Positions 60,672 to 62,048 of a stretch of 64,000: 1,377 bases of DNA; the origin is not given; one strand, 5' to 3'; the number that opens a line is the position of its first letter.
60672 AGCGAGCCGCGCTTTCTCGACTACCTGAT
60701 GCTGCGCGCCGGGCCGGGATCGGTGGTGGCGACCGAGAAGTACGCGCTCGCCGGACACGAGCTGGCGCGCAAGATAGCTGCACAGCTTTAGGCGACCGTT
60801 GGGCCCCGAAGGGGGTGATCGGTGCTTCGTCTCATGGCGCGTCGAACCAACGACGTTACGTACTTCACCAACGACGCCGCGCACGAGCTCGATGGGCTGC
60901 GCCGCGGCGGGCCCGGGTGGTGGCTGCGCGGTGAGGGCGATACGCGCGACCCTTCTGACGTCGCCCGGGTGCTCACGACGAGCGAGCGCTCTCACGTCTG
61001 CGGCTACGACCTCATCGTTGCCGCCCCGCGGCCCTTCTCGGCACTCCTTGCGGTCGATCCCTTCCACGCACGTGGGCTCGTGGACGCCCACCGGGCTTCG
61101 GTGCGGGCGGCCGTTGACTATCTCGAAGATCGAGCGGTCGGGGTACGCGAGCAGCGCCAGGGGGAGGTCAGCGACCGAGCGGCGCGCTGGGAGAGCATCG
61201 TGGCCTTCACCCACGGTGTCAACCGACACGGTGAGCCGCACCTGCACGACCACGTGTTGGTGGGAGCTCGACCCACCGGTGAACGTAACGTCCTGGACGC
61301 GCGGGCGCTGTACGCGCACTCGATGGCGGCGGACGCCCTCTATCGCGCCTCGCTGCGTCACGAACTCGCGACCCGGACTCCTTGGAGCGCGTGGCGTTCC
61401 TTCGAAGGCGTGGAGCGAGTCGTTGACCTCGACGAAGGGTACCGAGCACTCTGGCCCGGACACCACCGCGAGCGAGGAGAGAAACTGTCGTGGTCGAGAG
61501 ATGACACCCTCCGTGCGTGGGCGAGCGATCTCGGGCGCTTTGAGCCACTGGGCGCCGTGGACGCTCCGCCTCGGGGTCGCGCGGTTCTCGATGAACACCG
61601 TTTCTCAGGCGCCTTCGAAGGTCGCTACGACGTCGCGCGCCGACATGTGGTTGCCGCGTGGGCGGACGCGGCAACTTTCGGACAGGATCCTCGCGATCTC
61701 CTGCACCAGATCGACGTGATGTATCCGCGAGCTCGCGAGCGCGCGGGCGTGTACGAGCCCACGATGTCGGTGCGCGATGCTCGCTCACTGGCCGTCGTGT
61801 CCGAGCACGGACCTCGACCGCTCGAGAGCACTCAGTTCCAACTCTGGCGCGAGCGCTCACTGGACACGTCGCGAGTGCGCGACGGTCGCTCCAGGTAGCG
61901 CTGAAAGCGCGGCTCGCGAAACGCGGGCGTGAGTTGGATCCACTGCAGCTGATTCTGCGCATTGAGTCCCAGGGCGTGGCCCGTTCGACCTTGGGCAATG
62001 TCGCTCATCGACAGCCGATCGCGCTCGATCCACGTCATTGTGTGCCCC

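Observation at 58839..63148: Compact module: fused PafBC-type double-WYL regulator, helicase-less relaxase, anchor-less VirD4-like ATPase, with no visible integrase or mating-pore genes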

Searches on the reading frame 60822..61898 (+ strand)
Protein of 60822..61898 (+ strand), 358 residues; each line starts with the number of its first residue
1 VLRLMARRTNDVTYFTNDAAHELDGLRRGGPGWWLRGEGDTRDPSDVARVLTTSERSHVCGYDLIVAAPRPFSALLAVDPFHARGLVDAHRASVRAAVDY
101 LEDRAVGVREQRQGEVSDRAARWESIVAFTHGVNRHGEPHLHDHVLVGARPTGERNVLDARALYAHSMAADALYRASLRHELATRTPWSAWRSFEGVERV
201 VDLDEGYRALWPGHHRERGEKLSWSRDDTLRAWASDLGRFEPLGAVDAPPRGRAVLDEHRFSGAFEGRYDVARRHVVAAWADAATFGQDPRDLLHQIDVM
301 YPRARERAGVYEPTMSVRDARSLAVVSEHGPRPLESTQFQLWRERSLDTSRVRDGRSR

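Call 3: search_protein_families(library=pfam, proteins=[window:60822-61898:+], max_evalue=0.01)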
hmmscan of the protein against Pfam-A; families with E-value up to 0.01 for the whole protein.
window:60822-61898:+ (358 aa): 1 family
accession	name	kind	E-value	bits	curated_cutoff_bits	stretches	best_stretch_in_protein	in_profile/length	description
PF08751.17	TrwC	-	2e-24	87.1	25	1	42-185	55-203/286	TrwC relaxase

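Call 4: search_protein_families(library=ncbifam, proteins=[window:60822-61898:+], max_evalue=0.01)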
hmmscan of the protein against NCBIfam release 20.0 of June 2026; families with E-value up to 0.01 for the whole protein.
window:60822-61898:+ (358 aa): 4 families
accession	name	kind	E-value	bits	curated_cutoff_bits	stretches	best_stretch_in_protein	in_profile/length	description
NF041492.1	MobF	equivalog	3.9e-20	72.6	100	1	45-183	75-216/299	MobF family relaxase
NF010263.0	PRK13709.1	equivalog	1.5e-09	35.8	2212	1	41-147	60-162/1752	conjugative transfer relaxase/helicase TraI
TIGR02686.1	relax_trwC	domain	2.7e-09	37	145.5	1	46-180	56-199/286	conjugative relaxase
TIGR02760.1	TraI_TIGR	equivalog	3.5e-06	24.8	929.85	1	56-147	78-167/1960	conjugative transfer relaxase/helicase TraI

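Call 6: search_protein_families(library=padloc, proteins=[window:60822-61898:+], max_evalue=0.01)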
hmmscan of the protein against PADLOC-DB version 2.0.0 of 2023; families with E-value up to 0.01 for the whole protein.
window:60822-61898:+ (358 aa): 0 families

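Call 8: find_homologous_proteins(query=window:60822-61898:+)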
Query window:60822-61898:+ (358 aa): 503 proteins with E <= 0.001 among 8000 candidates; the best 120 are listed.
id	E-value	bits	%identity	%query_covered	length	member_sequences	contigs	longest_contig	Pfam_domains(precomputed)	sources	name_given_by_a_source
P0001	3.5e-237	804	100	100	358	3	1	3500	PF08751.18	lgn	-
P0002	1.0e-210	717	88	100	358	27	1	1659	PF08751.18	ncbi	-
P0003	4.5e-204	696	87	99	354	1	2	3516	PF08751.18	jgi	jgi:hypothetical protein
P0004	3.2e-175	601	74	100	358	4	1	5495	PF08751.18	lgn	-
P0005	1.6e-173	595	73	100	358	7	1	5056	PF08751.18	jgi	jgi:hypothetical protein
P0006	2.2e-173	595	74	97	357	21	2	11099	PF08751.18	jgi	jgi:hypothetical protein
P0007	5.1e-172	590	74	99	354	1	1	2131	PF08751.18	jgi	jgi:hypothetical protein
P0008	3.6e-170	584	72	100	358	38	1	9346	PF08751.18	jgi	jgi:hypothetical protein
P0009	4.8e-170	584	73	99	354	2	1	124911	PF08751.18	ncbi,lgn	-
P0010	1.1e-169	582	73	100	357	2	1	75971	PF08751.18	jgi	jgi:hypothetical protein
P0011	1.7e-169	582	73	99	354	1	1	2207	PF08751.18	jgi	jgi:hypothetical protein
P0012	8.4e-169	579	72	99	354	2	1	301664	PF08751.18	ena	-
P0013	1.5e-168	579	72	100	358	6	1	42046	PF08751.18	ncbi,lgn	ncbi:MAG: relaxase domain-containing protein [Acidimicrobiales bacterium]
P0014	1.8e-168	578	73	99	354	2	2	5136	PF08751.18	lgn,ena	-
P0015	1.9e-168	578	72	100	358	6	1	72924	PF08751.18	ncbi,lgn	ncbi:MAG TPA: relaxase domain-containing protein [Acidimicrobiales bacterium]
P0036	5.6e-162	557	72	97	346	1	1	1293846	PF08751.18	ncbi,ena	-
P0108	7.3e-144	497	65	99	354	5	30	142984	PF08751.18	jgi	jgi:hypothetical protein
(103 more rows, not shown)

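Call 9: find_encoding_contigs(protein=P0036, flank=10000, max_places=2)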
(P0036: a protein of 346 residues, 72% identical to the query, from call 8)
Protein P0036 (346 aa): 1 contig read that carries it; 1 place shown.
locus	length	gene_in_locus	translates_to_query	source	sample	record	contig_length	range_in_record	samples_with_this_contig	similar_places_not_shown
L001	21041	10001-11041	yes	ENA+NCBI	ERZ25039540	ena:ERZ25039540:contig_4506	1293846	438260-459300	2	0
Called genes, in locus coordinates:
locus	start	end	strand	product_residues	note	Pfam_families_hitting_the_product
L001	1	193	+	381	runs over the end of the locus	PF03462:PCRF, PF00472:RF-1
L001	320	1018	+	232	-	PF02463:SMC_N (faint), PF00005:ABC_tran, PF13191:AAA_16 (faint), PF13401:AAA_22 (faint), PF13304:AAA_21 (weak)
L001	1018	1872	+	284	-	PF18075:FtsX_ECD, PF02687:FtsX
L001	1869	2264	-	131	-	PF01641:SelR, PF24046:At4g08330 (weak)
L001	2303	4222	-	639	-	PF13292:DXP_synthase_N, PF02775:TPP_enzyme_C (faint), PF02779:Transket_pyr, PF02780:Transketolase_C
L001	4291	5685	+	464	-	PF01523:PmbA_TldD_1st, PF19290:PmbA_TldD_2nd, PF19289:PmbA_TldD_3rd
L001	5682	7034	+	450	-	PF01523:PmbA_TldD_1st, PF19290:PmbA_TldD_2nd, PF19289:PmbA_TldD_3rd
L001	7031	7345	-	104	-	PF09723:Zn_ribbon_8, PF23455:DUF7129 (weak)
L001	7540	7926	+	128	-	PF01967:MoaC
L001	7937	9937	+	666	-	PF25583:WCX (faint), PF13280:WYL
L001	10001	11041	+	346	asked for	PF08751:TrwC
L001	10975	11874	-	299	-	PF02534:T4SS-DNA_transf, PF12696:TraG-D_C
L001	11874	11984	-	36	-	-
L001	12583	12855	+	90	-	-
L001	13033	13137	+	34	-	-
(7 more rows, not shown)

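Call 10: find_encoding_contigs(protein=P0108, flank=10000, max_places=3)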
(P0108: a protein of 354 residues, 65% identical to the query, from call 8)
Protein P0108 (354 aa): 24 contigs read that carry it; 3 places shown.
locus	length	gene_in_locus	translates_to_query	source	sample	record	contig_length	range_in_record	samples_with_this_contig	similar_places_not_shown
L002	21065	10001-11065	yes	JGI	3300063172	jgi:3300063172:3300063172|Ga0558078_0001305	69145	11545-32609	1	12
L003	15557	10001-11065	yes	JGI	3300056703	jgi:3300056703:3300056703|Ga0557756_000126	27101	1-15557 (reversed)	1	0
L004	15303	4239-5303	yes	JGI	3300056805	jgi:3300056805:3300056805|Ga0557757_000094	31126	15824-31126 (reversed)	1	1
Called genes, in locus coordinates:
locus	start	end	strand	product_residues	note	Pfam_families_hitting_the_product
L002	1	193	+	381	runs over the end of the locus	PF03462:PCRF, PF00472:RF-1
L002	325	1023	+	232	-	PF00005:ABC_tran, PF13191:AAA_16 (faint), PF13304:AAA_21 (faint)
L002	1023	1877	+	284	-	PF18075:FtsX_ECD, PF02687:FtsX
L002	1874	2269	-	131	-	PF01641:SelR, PF24046:At4g08330 (weak)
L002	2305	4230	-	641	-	PF13292:DXP_synthase_N, PF02779:Transket_pyr, PF02780:Transketolase_C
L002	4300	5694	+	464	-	PF01523:PmbA_TldD_1st, PF19290:PmbA_TldD_2nd, PF19289:PmbA_TldD_3rd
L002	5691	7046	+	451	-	PF01523:PmbA_TldD_1st, PF19290:PmbA_TldD_2nd, PF19289:PmbA_TldD_3rd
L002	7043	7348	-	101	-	PF09723:Zn_ribbon_8, PF23455:DUF7129 (faint)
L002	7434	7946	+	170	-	PF01967:MoaC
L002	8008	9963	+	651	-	PF25583:WCX (faint), PF13280:WYL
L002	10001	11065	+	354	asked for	PF08751:TrwC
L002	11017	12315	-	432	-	PF02534:T4SS-DNA_transf, PF12696:TraG-D_C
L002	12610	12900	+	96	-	-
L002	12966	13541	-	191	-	PF01983:CofC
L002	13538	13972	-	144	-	PF00583:Acetyltransf_1, PF13508:Acetyltransf_7, PF12568:PanZ (faint)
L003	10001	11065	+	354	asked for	PF08751:TrwC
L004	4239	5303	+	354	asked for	PF08751:TrwC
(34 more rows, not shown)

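Call 13: search_solved_structures(query=window:60822-61898:+, max_evalue=0.1, show_alignments=2)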
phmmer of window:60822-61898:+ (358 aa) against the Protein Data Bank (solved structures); distinct sequences matched with E-value up to 0.1: 6.
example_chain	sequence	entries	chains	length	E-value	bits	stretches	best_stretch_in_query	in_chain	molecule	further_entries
2q7t_A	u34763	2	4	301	1.4e-06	30.9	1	38-159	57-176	Protein traI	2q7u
1p4d_A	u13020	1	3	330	1.6e-06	30.7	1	38-159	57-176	TraI protein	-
2a0i_A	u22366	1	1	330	1.6e-06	30.7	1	38-159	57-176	TraI protein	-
3l57_A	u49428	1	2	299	7.1e-05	25.3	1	58-182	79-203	Mobilization protein TraI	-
3l6t_A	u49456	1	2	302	7.3e-05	25.3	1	58-182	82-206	Mobilization protein TraI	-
8a1b_A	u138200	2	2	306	7.5e-05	25.2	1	58-182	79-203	TraI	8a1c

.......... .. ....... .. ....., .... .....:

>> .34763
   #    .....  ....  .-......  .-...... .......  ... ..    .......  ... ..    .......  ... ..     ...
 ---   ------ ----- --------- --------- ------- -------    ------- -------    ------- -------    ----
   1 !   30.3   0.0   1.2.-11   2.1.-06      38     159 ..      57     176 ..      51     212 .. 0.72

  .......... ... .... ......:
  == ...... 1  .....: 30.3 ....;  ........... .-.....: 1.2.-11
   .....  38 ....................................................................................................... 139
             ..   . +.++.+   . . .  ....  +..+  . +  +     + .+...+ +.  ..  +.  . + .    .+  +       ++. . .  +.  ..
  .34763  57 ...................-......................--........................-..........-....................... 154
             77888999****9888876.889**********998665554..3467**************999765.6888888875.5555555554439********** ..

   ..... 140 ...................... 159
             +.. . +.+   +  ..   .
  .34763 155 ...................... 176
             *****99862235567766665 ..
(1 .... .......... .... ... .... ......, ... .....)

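Call 20: search_protein_representatives(protein=window:60822-61898:+)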
Query: 358 residues. Proteins with E-value up to 0.001 (for the whole library): 2390; up to 1e-10: 536; up to 1e-30: 40. The best 150 are listed.
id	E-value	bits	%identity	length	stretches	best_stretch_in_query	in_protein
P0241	1.1e-102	360.3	48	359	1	2-348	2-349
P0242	2.3e-101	356.0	76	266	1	5-214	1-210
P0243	5.0e-101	354.8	78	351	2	5-118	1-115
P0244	1.6e-92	326.9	48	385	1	1-345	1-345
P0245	2.5e-91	322.9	48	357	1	1-336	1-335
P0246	1.8e-86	306.9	47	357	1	1-358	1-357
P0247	5.7e-83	295.4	48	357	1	1-358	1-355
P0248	2.4e-80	286.8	46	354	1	1-348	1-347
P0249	2.4e-74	267.1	48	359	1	2-350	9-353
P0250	9.1e-73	261.9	44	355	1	1-352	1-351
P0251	2.9e-70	253.6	45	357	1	2-349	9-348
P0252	2.6e-69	250.5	42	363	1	1-357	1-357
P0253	7.5e-66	239.1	42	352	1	1-348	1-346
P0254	2.1e-64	234.3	48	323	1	1-316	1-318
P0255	1.4e-63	231.6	44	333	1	2-327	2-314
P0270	1.9e-40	155.5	38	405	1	4-352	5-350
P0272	7.4e-38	147.0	39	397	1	9-342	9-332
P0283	5.1e-29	117.9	36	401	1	51-298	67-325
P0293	1.3e-26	110.1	34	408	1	50-352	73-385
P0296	3.2e-25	105.4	35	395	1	52-352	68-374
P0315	6.3e-21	91.3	35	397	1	3-353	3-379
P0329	4.5e-19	85.2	34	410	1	1-358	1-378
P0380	6.4e-16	74.8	32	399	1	1-352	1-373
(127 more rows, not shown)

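Call 22: find_related_loci(query=A2, collection=genome_contigs, flank=8000)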
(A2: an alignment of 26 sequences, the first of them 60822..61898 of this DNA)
Query A2 (358 aa) in genome_contigs; peptide patterns used: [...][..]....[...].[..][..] (x = any residue, [..] = any of these).
600 stretches matched a pattern (row limit reached: there are more); 564 encode a relative of the query (tblastn E <= 1e-3); the best 80 are kept; 80 distinct loci.
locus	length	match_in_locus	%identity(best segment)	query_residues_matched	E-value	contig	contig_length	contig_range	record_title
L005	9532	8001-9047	89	1-349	0e+0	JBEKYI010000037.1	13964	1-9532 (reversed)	MAG: Acidimicrobiales bacterium isolate SPRUCE 671 SPRUCE_671_37, whole genome shotgun sequence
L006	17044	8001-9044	72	1-348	3e-168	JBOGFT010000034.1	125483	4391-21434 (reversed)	MAG: Acidimicrobiales bacterium isolate TC-S_metawrap_bin.73 k127_1376615, whole genome shotgun sequence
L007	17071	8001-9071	72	1-358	4e-167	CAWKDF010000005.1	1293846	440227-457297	MAG: uncultured Acidimicrobiaceae bacterium isolate MFD05512.bin.2.147 genome assembly, contig: contig_4506, whole genom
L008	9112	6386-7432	72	1-349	9e-165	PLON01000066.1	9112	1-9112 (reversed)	MAG: Acidimicrobiaceae bacterium isolate bog_800 73.20120700_S3X.67_contig_34953, whole genome shotgun sequence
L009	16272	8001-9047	70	1-349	5e-164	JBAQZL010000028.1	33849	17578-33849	MAG: Acidimicrobiales bacterium isolate MFD10856_ilm_asm_bin7 k127_178079, whole genome shotgun sequence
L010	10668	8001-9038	73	1-347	5e-164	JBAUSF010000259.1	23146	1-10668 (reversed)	MAG: Acidimicrobiales bacterium isolate MFD01947_ilm_asm_bin47 k127_478725, whole genome shotgun sequence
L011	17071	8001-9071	71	1-358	8e-164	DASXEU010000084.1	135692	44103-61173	MAG TPA_asm: Acidimicrobiales bacterium isolate SMAG_U5120 k141_1120395, whole genome shotgun sequence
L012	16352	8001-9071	70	1-358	4e-162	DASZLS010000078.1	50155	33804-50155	MAG TPA_asm: Acidimicrobiales bacterium isolate SMAG_U5871 k141_2050324, whole genome shotgun sequence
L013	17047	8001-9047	71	1-349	2e-162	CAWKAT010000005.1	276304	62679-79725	MAG: uncultured Acidimicrobiaceae bacterium isolate MFD04540.bin.1.79 genome assembly, contig: contig_13087, whole genom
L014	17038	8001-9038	69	1-346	6e-157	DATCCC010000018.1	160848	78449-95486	MAG TPA_asm: Acidimicrobiales bacterium isolate SMAG_U7689 k141_286352, whole genome shotgun sequence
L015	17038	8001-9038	68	1-346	1e-156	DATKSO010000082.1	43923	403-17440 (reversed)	MAG TPA_asm: Acidimicrobiales bacterium isolate SMAG_U14056 k141_982385, whole genome shotgun sequence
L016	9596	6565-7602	68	1-346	1e-154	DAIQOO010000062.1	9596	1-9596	MAG TPA_asm: Acidimicrobiales bacterium isolate CTOTU10850 NODE_2010_length_9596_cov_17.321036, whole genome shotgun seq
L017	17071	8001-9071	65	1-358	2e-145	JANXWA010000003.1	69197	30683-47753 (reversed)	MAG: Acidimicrobiales bacterium isolate GL140_1_metabat_294 GL140_1_k141_1800949, whole genome shotgun sequence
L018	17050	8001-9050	65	1-350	3e-142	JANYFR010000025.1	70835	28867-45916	MAG: Acidimicrobiales bacterium isolate 339R_metabinner_7 339R_k141_1093331, whole genome shotgun sequence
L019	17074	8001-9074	63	1-358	6e-142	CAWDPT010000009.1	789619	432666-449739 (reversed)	MAG: uncultured Acidimicrobiaceae bacterium isolate MFD04780.bin.3.456 genome assembly, contig: contig_8388, whole genom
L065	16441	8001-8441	42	43-185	4e-22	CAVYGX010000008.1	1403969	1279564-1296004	MAG: uncultured Acidimicrobiales bacterium isolate MFD03399.bin.2.91 genome assembly, contig: contig_723, whole genome s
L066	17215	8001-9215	31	14-358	9e-21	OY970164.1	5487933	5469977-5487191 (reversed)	MAG: uncultured Acidimicrobiaceae bacterium isolate MFD04967.bin.c.3 genome assembly, chromosome: 1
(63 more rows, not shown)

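Call 34: search_dna_similar(query=window:60822-61898:+, collection=plasmids, mode=protein, max_rows=12)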
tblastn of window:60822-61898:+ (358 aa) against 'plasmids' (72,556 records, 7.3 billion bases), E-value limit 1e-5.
Records with a match: 260; places in all: 268; records where one place covers at least 80% of the query: 0.
Best place of each record, by identity: <60% 260.
By first word of the organism name: Mycobacterium 65; Klebsiella 49; Corynebacterium 31; Clavibacter 21; Mycobacteroides 17; Mycolicibacterium 13; Curtobacterium 12; Arthrobacter 10; Streptomyces 7; Kocuria 6; and 17 more.
By predicted mobility (MOB-suite, as given by PLSDB): mobilizable 121; conjugative 72; non-mobilizable 67.
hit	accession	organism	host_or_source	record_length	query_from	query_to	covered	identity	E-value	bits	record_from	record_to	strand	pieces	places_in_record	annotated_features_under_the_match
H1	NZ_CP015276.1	Mycobacterium intracellulare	Homo sapiens,cell culture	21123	59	334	77%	27.6%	8e-8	62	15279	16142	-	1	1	mobF: MobF family relaxase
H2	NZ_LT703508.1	Mycobacterium intracellulare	natural / free-living,environmental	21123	59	334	77%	27.6%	8e-8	62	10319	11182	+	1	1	mobF: MobF family relaxase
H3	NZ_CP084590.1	Mycobacterium intracellulare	water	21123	59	334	77%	27.6%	8e-8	62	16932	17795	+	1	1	mobF: MobF family relaxase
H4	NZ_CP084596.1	Mycobacterium intracellulare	water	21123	59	334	77%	27.6%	8e-8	62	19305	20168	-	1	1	mobF: MobF family relaxase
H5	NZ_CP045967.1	Mycobacterium intracellulare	Homo sapiens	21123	59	334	77%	27.6%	8e-8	62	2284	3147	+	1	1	mobF: MobF family relaxase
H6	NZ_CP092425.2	Mycobacterium lentiflavum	-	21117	59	334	77%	27.6%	9e-8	62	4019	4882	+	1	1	mobF: MobF family relaxase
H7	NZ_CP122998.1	Mycolicibacterium aubagnense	wall sediment of Poderosa mine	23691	55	242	53%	36.5%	7e-13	77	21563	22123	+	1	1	none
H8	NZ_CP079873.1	Mycobacterium sp. SMC-4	Homo sapiens,sputum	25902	56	241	52%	34.7%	1e-10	71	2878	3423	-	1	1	mobF: MobF family relaxase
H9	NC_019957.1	Mycobacterium sp. JS623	-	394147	54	236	51%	35.3%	2e-11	73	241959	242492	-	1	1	mobF: MobF family relaxase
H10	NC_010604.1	Mycobacterium marinum M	-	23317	55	241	52%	34.2%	5e-12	75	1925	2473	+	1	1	mobF: MobF family relaxase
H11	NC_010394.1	Mycobacteroides abscessus ATCC 19977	-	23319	55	241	52%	34.2%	5e-12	75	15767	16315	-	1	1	mobF: MobF family relaxase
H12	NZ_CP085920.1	Mycobacteroides abscessus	-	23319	55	241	52%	34.2%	5e-12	75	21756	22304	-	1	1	mobF: MobF family relaxase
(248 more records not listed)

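Call 42: search_protein_families(library=pfam, proteins=[L066:5786-7792:+, L066:7920-9377:+, L066:9381-10751:-, L066:10748-11263:-, L066:11260-11961:-, L066:11987-12802:-, L066:3030-4397:-, L066:4891-5919:-, L066:2598-4400:+, L066:4857-5840:-], max_evalue=0.001)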
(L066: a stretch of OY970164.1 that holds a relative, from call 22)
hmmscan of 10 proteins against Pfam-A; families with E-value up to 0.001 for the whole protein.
L066:5786-7792:+ (668 aa): 3 families
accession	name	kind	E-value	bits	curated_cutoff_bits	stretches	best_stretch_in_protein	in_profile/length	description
PF13280.12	WYL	-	2.2e-36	124.1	21.8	2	490-556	3-69/70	WYL domain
PF19187.6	HTH_PafC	-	3.3e-25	88.6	32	1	359-471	1-114/115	PafC helix-turn-helix domain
PF25583.1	WCX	-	3.6e-24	85.3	23.9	2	249-320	6-75/76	WCX domain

L066:7920-9377:+ (485 aa): 1 family
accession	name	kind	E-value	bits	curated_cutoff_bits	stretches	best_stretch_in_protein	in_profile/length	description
PF08751.17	TrwC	-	1.1e-69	235.7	25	1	27-299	17-285/286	TrwC relaxase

L066:9381-10751:- (456 aa): 3 families
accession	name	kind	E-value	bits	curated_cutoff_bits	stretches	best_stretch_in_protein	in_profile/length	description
PF02534.20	T4SS-DNA_transf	-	7.5e-23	81.5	20.1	1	24-378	37-394/468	Type IV secretory system Conjugative DNA transfer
PF12696.13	TraG-D_C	-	1.9e-21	76.7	22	1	288-406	2-122/126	TraM recognition site of TraD and TraG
PF10412.15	TrwB_AAD_bind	-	7.8e-12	45.2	20.5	1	245-392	205-348/387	Type IV secretion-system coupling protein DNA-binding domain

L066:10748-11263:- (171 aa): 0 families

L066:11260-11961:- (233 aa): 0 families

L066:11987-12802:- (271 aa): 1 family
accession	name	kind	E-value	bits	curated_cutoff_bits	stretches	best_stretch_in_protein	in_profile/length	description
PF02585.22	PIG-L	-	1e-26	94.4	28.2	1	44-171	1-129/129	GlcNAc-PI de-N-acetylase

L066:3030-4397:- (455 aa): 0 families

L066:4891-5919:- (342 aa): 0 families

L066:2598-4400:+ (600 aa): 3 families
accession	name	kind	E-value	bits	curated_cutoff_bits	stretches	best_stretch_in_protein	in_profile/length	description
PF01039.27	Carboxyl_trans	-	4.7e-110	369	22.3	1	167-595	44-490/493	Carboxyl transferase domain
PF03255.19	ACCA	-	7.6e-15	55.3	23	1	431-567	134-261/310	Acetyl co-enzyme A carboxylase carboxyltransferase-like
PF06833.16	MdcE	-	8.1e-05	22.9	32.7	1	445-542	28-125/196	Malonate decarboxylase gamma subunit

L066:4857-5840:- (327 aa): 1 family
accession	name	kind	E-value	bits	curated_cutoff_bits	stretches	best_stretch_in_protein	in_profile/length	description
PF09678.15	Caa3_CtaG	-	4.3e-32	111.8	27.7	1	41-263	2-233/237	Cytochrome c oxidase caa3 assembly factor (Caa3_CtaG)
